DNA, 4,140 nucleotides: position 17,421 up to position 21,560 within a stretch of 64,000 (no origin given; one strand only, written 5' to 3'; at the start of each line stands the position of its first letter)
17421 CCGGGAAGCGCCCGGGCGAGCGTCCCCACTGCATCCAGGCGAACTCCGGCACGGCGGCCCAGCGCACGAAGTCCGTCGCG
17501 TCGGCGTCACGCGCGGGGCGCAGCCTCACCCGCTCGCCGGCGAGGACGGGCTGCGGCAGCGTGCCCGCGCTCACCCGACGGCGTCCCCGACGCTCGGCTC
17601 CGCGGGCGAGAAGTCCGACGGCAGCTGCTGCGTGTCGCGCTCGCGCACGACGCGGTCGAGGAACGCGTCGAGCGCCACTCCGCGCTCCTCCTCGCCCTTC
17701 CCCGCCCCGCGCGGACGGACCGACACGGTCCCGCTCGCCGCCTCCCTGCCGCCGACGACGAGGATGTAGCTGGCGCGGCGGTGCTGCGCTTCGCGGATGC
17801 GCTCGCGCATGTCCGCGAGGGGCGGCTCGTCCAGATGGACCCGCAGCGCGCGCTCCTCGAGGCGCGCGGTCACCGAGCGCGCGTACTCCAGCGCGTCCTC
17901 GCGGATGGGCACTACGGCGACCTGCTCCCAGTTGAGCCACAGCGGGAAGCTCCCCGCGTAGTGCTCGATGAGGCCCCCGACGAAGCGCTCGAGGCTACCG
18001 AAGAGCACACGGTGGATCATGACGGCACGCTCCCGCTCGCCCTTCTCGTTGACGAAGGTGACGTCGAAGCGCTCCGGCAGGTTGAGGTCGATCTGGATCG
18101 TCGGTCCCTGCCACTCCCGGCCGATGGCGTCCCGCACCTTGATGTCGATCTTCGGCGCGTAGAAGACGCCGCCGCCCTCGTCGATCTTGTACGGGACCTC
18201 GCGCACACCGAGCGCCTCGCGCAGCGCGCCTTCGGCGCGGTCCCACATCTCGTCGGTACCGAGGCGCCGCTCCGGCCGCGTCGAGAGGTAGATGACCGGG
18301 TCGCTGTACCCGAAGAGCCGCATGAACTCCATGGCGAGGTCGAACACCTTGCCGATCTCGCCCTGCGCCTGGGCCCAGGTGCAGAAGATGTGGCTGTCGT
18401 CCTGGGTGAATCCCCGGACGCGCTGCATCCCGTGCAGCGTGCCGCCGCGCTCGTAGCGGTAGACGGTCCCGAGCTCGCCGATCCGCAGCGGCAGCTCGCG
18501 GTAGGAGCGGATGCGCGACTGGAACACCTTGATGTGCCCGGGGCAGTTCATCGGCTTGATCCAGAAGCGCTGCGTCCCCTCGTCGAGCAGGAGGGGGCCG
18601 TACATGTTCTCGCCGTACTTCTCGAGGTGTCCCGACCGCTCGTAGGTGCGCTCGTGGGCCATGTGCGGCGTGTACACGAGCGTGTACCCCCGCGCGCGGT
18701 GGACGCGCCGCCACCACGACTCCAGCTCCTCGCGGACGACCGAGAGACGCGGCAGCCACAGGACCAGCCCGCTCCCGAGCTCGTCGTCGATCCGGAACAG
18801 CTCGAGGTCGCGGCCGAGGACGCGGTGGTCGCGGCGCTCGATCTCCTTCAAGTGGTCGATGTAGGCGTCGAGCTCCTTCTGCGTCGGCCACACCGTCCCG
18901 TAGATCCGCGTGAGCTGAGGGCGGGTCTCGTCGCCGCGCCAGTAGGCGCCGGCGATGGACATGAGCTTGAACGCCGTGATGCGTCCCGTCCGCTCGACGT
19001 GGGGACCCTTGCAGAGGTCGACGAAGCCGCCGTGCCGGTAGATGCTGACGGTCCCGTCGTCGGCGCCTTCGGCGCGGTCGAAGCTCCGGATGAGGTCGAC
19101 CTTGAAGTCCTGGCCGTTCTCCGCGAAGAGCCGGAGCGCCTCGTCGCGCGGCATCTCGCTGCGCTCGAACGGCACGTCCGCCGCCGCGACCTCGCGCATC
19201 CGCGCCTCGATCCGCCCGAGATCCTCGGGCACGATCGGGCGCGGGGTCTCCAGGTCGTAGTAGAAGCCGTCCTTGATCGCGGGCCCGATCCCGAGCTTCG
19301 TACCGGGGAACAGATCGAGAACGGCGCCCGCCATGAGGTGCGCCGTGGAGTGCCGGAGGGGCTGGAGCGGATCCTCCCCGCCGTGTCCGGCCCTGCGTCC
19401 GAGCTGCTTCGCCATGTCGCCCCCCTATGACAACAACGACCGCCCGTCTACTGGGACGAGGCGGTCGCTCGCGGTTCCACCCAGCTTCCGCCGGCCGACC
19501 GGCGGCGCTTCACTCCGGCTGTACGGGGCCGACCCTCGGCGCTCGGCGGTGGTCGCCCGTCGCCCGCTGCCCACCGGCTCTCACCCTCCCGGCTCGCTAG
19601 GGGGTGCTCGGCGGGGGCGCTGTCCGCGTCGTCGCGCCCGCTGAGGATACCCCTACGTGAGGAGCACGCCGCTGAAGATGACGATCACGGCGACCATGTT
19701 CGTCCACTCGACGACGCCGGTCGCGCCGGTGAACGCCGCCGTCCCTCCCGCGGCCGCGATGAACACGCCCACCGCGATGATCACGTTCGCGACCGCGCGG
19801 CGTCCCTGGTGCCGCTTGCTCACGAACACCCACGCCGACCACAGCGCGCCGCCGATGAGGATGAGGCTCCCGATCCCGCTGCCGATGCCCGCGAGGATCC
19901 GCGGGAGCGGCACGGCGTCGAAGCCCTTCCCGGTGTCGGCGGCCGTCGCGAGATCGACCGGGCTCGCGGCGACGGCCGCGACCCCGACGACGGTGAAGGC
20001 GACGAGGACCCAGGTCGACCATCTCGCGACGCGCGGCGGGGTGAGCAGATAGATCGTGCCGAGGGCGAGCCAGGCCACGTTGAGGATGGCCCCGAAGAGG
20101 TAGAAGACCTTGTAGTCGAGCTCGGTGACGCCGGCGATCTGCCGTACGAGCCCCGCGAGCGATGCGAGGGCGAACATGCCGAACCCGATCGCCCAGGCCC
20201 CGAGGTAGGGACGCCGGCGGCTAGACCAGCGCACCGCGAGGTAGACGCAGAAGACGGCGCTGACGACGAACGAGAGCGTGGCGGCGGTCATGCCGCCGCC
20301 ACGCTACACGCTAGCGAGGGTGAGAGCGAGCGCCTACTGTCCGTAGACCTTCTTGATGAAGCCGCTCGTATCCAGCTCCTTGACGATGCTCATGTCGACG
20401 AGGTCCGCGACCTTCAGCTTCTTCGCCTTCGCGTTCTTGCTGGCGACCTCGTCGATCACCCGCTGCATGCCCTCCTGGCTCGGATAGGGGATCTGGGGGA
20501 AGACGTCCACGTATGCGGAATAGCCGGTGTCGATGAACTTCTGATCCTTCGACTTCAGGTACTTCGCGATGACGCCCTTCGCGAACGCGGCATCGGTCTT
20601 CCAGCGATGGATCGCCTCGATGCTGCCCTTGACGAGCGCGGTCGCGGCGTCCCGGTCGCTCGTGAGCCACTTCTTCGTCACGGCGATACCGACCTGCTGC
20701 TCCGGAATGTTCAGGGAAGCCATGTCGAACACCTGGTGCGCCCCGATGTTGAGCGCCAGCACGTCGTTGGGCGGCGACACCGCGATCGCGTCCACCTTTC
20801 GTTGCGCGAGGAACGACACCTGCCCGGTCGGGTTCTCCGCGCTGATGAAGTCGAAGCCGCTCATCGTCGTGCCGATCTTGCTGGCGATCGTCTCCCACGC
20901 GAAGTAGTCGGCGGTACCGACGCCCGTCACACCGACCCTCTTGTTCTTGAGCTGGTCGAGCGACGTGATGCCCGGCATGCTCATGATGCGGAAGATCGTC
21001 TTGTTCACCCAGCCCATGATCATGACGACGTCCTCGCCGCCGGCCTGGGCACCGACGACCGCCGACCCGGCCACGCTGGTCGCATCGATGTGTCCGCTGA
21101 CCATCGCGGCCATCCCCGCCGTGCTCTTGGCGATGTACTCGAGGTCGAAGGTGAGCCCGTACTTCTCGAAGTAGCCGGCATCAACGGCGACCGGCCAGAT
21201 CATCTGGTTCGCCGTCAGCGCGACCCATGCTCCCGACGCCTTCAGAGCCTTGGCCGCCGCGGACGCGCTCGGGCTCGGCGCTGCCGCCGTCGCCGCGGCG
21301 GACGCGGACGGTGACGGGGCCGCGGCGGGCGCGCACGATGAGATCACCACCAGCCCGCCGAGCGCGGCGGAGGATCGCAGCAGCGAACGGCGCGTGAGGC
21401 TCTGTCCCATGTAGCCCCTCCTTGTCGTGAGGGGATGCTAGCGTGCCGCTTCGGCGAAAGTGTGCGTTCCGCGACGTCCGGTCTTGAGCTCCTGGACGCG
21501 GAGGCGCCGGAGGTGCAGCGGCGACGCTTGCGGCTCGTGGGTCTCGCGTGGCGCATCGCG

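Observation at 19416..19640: T-box-like leader with threonine (ACC) specifier and intrinsic terminator upstream of thrS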

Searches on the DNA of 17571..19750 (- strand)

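Call 4: search_rna_families(source=window, start=19350, end=19750, threshold=evalue, max_evalue=10, show_alignments=5)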
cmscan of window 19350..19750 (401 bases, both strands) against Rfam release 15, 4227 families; matches with E-value up to 10: 7.
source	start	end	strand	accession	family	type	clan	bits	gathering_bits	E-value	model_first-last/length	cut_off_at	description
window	19452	19514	-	RF00230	T-box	Cis-reg; leader;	-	28.3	93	0.00014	155-216/219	no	T-box leader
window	19569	19621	+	RF02795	Pab91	Gene; snRNA; snoRNA; HACA-box;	-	16.9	71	1.6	1-57/57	no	Pab91 RNA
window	19624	19743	+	RF02602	BASRCI414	Gene; sRNA;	-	15.4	270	0.16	1-229/229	no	Brucella sRNA CI414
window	19406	19485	-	RF03052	RAGATH-28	Gene; sRNA;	-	14.8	45.3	2.9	1-85/85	no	RAGATH-28 RNA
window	19435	19469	-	RF02342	ar7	Gene; sRNA;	-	11.6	60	5.9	59-93/145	no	Alphaproteobacterial sRNA ar7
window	19367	19390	-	RF02975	DUF3800-XI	Gene; sRNA;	-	11.1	37.8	6.1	1-48/48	no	DUF3800-XI RNA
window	19570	19604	-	RF00230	T-box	Cis-reg; leader;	-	9.7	93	8.8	39-75/219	no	T-box leader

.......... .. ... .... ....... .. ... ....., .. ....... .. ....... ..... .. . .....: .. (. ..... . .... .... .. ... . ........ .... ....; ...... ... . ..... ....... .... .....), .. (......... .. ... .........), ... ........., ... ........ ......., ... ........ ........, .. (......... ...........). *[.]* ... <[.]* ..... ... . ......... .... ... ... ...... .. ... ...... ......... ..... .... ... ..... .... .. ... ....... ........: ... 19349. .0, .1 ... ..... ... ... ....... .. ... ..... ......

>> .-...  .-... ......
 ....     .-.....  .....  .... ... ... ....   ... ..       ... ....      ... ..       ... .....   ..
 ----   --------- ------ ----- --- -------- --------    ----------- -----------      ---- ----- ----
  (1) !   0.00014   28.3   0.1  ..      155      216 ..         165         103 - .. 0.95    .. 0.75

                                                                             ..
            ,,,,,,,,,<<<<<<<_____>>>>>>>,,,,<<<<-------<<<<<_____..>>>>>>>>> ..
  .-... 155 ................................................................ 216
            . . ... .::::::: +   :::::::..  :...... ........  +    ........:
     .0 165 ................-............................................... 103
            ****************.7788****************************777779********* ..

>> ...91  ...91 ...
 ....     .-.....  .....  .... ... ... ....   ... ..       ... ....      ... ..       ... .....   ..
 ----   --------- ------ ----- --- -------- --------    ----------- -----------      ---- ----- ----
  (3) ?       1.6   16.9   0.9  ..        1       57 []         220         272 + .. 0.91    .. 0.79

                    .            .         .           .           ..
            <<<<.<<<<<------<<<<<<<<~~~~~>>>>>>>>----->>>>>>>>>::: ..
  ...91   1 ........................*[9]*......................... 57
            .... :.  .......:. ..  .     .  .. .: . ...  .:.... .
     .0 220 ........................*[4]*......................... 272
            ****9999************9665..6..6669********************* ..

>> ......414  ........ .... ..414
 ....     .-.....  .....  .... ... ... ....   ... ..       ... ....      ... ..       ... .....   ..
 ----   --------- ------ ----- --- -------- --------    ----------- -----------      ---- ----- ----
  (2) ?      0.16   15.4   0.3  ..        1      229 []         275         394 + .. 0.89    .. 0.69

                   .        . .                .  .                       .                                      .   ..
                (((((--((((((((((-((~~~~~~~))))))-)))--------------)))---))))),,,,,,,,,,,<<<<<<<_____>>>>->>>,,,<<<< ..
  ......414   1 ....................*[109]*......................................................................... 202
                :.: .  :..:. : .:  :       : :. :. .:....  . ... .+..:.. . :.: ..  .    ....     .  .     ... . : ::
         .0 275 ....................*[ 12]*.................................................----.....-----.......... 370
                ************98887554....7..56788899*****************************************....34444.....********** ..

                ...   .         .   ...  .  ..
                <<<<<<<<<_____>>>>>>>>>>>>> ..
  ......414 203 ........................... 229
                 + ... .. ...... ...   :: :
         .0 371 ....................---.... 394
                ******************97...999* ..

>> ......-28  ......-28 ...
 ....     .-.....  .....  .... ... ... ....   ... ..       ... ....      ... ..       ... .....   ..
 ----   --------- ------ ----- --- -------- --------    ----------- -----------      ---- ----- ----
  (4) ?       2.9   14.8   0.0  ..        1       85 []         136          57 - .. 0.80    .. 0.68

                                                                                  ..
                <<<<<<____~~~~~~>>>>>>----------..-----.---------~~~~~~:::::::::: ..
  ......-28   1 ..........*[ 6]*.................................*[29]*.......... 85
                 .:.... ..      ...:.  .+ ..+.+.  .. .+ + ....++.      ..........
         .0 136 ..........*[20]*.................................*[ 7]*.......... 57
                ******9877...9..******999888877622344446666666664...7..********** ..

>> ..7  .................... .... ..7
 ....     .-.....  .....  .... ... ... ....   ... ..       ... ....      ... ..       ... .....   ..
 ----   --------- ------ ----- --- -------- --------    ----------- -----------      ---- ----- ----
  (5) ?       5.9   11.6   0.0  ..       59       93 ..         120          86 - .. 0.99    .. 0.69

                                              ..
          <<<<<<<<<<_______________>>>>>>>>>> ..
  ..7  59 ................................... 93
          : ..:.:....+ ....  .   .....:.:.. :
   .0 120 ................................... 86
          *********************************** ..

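Call 10: search_rna_families(sources=[L001, L002, L003, L004, L005, L006, L007, L008, L009, L010, L011, L012, L013, L014, L016, L017, L020, L076], threshold=gathering)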
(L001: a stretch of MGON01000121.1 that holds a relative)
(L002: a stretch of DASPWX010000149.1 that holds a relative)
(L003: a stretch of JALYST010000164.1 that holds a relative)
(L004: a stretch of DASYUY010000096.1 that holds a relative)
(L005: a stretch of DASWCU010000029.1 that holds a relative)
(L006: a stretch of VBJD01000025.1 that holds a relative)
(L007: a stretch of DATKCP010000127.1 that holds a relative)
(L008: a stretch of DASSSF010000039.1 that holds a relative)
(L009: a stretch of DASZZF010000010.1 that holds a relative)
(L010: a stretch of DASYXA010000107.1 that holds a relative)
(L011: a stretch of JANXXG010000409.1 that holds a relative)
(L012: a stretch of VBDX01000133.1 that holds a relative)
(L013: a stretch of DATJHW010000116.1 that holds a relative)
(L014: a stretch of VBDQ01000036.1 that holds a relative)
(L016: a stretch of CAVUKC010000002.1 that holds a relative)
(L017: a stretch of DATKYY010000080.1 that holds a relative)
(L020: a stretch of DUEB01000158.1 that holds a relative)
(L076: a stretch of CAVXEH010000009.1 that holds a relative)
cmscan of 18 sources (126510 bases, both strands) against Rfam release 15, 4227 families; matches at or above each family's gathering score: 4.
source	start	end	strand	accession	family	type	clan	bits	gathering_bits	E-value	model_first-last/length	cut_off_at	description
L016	2624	2862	+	RF00230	T-box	Cis-reg; leader;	-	95.8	93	1.8e-19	1-219/219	no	T-box leader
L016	1280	1353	+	RF00005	tRNA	Gene; tRNA;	CL00001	72.2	29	1.6e-13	1-71/71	no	tRNA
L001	1466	1539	+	RF00005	tRNA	Gene; tRNA;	CL00001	70.8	29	3.7e-13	1-71/71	no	tRNA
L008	2247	2320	-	RF00005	tRNA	Gene; tRNA;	CL00001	68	29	2.1e-12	1-71/71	no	tRNA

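Call 13: search_rna_families(source=L016, start=2550, end=3010, threshold=gathering, show_alignments=1)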
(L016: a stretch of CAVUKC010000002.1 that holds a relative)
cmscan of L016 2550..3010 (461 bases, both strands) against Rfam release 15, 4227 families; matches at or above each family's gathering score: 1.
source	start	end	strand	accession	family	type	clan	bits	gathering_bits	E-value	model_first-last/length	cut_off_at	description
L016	2624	2862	+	RF00230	T-box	Cis-reg; leader;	-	95.8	93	6.6e-22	1-219/219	no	T-box leader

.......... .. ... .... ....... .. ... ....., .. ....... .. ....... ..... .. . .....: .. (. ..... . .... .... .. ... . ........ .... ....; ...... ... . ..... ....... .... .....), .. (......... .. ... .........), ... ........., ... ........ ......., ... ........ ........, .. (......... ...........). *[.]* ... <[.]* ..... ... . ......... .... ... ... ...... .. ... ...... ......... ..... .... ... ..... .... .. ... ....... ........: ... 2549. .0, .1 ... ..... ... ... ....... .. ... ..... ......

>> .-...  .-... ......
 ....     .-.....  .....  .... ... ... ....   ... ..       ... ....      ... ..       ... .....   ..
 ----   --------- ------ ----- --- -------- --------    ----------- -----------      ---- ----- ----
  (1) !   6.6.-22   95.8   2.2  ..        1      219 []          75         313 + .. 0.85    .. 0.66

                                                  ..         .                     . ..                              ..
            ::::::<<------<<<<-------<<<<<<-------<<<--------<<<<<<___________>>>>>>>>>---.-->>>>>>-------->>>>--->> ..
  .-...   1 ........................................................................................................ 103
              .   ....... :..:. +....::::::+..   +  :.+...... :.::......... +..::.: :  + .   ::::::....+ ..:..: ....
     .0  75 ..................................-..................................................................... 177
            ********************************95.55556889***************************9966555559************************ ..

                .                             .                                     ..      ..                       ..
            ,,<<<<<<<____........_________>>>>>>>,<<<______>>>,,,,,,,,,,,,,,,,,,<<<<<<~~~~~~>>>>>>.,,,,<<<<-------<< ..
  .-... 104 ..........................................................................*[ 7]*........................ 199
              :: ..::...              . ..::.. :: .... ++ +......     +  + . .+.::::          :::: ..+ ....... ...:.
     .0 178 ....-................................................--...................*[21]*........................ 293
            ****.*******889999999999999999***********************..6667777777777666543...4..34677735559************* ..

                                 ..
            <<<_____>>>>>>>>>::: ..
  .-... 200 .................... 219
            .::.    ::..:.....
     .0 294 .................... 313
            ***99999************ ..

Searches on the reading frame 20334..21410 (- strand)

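Call 5: search_protein_families(library=ncbifam, proteins=[window:20334-21410:-])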
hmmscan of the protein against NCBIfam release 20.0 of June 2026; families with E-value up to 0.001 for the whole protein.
window:20334-21410:- (358 aa): 2 families
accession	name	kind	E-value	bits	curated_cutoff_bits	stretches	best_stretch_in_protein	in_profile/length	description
TIGR01728.1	SsuA_fam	subfamily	3.7e-18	65.7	163.5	1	69-289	11-235/290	aliphatic sulfonate ABC transporter substrate-binding protein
NF040735.1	SBP_SaoX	equivalog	6.6e-05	22.1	300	1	73-351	19-300/330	ABC transporter substrate-binding subunit SaoX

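Call 48: search_protein_families(library=pfam, proteins=[window:20334-21410:-])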
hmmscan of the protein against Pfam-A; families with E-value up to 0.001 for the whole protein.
window:20334-21410:- (358 aa): 3 families
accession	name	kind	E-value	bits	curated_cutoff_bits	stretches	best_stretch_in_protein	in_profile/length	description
PF09084.16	NMT1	-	5.8e-12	46.4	20.5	1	74-264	9-203/216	NMT1/THI5 like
PF13379.11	NMT1_2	-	4.5e-10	40.2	24.7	2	61-128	11-79/252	NMT1-like family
PF16868.10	NMT1_3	-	0.00051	20.2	27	1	101-215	55-172/289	NMT1-like family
